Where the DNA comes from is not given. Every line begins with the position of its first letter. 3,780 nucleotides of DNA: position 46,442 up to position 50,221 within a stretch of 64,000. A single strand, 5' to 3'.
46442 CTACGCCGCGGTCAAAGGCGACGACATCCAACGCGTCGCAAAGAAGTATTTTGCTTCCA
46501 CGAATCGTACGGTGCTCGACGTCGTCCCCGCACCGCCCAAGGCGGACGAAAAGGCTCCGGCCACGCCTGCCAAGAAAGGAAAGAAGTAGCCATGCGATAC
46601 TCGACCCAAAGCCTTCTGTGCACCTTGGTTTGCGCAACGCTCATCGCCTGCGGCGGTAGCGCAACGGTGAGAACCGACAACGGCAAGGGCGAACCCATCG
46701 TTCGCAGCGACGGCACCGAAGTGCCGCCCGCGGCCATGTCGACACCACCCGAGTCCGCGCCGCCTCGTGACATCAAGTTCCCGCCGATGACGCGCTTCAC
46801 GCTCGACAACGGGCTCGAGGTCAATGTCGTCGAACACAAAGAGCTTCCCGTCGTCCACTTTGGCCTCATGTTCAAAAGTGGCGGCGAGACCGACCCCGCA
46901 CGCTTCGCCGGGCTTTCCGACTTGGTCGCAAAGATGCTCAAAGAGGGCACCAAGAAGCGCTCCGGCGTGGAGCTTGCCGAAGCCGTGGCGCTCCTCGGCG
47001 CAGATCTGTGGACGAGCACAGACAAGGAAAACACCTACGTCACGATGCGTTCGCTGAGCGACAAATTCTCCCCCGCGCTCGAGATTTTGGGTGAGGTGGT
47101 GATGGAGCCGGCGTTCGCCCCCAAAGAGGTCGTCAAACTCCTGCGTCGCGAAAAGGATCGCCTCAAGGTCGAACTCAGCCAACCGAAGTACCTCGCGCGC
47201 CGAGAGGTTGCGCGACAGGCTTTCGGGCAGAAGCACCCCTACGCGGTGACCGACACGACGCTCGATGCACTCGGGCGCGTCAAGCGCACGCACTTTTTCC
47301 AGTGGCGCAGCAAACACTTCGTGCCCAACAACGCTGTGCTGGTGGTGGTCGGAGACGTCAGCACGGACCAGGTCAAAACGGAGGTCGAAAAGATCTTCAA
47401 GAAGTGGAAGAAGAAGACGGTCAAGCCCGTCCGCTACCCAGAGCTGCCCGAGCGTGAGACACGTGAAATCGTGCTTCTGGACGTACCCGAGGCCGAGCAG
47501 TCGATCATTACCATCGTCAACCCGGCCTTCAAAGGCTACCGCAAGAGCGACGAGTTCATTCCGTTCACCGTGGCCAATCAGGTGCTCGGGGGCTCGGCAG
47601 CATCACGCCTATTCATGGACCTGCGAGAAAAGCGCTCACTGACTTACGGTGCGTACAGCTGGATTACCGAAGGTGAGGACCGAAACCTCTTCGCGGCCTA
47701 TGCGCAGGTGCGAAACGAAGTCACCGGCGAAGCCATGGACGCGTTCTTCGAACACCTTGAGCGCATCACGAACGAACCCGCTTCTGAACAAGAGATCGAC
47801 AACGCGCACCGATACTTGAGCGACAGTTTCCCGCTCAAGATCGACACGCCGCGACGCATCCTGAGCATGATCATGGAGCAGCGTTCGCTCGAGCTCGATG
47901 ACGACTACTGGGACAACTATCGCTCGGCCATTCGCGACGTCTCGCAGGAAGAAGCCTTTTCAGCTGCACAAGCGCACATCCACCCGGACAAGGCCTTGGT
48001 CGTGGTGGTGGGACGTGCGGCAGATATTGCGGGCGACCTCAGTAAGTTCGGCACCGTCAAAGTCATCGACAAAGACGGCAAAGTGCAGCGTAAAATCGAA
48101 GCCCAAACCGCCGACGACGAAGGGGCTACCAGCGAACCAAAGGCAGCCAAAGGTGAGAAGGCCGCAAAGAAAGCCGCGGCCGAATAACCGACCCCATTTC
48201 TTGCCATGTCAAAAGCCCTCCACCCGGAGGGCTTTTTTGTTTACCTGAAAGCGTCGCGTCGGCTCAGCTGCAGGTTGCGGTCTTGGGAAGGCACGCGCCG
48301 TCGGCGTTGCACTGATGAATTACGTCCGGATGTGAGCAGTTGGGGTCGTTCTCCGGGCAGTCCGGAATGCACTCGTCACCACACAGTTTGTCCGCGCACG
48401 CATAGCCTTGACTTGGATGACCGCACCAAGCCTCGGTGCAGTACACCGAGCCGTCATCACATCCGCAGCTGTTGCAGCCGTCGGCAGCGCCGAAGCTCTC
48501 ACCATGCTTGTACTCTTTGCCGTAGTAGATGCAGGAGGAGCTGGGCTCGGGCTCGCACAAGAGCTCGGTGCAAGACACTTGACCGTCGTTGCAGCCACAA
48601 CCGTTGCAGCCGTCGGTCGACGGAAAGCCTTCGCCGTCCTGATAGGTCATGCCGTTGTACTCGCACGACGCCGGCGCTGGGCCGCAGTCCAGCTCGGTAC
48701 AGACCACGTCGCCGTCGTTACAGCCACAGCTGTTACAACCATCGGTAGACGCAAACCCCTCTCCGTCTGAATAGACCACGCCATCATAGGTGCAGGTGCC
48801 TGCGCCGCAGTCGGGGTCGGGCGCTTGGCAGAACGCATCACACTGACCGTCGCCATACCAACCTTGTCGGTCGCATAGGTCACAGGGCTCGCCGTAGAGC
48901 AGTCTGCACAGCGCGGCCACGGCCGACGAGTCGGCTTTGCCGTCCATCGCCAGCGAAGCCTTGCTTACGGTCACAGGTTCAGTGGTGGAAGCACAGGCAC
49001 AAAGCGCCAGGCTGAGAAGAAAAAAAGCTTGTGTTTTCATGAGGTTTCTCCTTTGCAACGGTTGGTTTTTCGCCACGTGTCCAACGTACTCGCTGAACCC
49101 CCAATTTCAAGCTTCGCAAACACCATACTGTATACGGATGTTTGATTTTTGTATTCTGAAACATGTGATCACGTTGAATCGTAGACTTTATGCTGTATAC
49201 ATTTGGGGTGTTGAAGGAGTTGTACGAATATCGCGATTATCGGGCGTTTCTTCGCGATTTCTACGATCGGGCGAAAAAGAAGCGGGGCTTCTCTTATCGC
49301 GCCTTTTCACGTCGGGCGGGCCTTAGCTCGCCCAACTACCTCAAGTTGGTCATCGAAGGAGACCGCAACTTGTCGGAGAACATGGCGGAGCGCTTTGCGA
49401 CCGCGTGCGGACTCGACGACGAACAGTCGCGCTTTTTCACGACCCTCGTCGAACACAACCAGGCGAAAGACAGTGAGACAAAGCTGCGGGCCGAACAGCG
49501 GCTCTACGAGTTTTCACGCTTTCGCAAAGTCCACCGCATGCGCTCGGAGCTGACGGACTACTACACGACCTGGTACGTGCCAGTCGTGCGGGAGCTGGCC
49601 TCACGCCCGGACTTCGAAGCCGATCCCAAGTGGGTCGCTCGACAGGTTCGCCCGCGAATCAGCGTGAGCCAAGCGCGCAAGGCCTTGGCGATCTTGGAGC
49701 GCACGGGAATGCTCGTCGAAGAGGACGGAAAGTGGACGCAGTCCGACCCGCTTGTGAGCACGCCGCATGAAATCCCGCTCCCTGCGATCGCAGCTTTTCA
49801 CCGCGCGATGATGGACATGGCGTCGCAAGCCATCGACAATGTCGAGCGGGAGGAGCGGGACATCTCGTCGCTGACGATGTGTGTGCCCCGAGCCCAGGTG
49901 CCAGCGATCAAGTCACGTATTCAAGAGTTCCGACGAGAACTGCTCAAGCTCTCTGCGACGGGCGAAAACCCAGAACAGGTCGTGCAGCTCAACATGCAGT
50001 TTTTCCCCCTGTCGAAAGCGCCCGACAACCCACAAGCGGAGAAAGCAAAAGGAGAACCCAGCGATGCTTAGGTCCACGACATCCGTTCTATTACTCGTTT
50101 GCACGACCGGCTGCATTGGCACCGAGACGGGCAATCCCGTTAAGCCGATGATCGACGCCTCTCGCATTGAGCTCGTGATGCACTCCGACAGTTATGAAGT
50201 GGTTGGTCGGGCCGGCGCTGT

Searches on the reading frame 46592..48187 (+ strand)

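Call 61: search_protein_families(library=pfam, proteins=[window:46592-48187:+], max_evalue=0.00001)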
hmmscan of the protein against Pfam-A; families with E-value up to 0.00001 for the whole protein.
window:46592-48187:+ (531 aa): 2 families
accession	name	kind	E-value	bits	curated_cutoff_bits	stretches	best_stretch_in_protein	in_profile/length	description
PF05193.26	Peptidase_M16_C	-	2.1e-36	125.9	23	1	231-406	3-178/181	Peptidase M16 inactive domain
PF00675.25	Peptidase_M16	-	4.6e-16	59.5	22.3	1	81-210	5-135/149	Insulinase (Peptidase family M16)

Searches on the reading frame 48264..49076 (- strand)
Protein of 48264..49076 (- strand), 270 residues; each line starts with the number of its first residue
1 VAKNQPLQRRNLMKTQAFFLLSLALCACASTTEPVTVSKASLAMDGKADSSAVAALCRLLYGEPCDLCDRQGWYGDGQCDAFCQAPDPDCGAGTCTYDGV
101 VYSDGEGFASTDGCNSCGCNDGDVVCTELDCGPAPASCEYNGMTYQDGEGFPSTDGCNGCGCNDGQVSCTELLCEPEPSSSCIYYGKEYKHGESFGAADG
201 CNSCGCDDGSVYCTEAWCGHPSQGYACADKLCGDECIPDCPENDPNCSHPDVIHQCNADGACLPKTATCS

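Call 61: search_protein_families(library=pfam, proteins=[window:48264-49076:-], max_evalue=0.00001)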
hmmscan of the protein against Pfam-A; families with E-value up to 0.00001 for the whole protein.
window:48264-49076:- (270 aa): 2 families
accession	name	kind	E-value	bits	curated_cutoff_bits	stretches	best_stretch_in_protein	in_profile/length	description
PF00093.24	VWC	-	4.5e-13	49.7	27.6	2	95-139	1-42/57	von Willebrand factor type C domain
PF05375.19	Pacifastin_I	-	3e-07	30.5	27.9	0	155-179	10-35/40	Pacifastin inhibitor (LCMII)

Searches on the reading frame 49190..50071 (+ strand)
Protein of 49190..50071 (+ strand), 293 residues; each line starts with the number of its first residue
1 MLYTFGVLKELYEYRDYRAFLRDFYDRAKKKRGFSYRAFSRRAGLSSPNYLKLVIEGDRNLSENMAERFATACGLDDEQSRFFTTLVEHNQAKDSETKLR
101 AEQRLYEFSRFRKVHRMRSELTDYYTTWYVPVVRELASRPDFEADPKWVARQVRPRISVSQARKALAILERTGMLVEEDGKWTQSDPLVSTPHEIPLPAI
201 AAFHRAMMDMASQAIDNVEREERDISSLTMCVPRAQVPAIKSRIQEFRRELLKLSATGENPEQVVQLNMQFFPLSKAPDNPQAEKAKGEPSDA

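Call 61: search_protein_families(library=pfam, proteins=[window:49190-50071:+], max_evalue=0.00001)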
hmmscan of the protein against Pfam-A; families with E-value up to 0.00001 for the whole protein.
window:49190-50071:+ (293 aa): 1 family
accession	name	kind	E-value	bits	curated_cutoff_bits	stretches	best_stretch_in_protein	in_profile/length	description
PF14394.12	DUF4423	-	4.8e-40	137.5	30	1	113-274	6-165/165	Domain of unknown function (DUF4423)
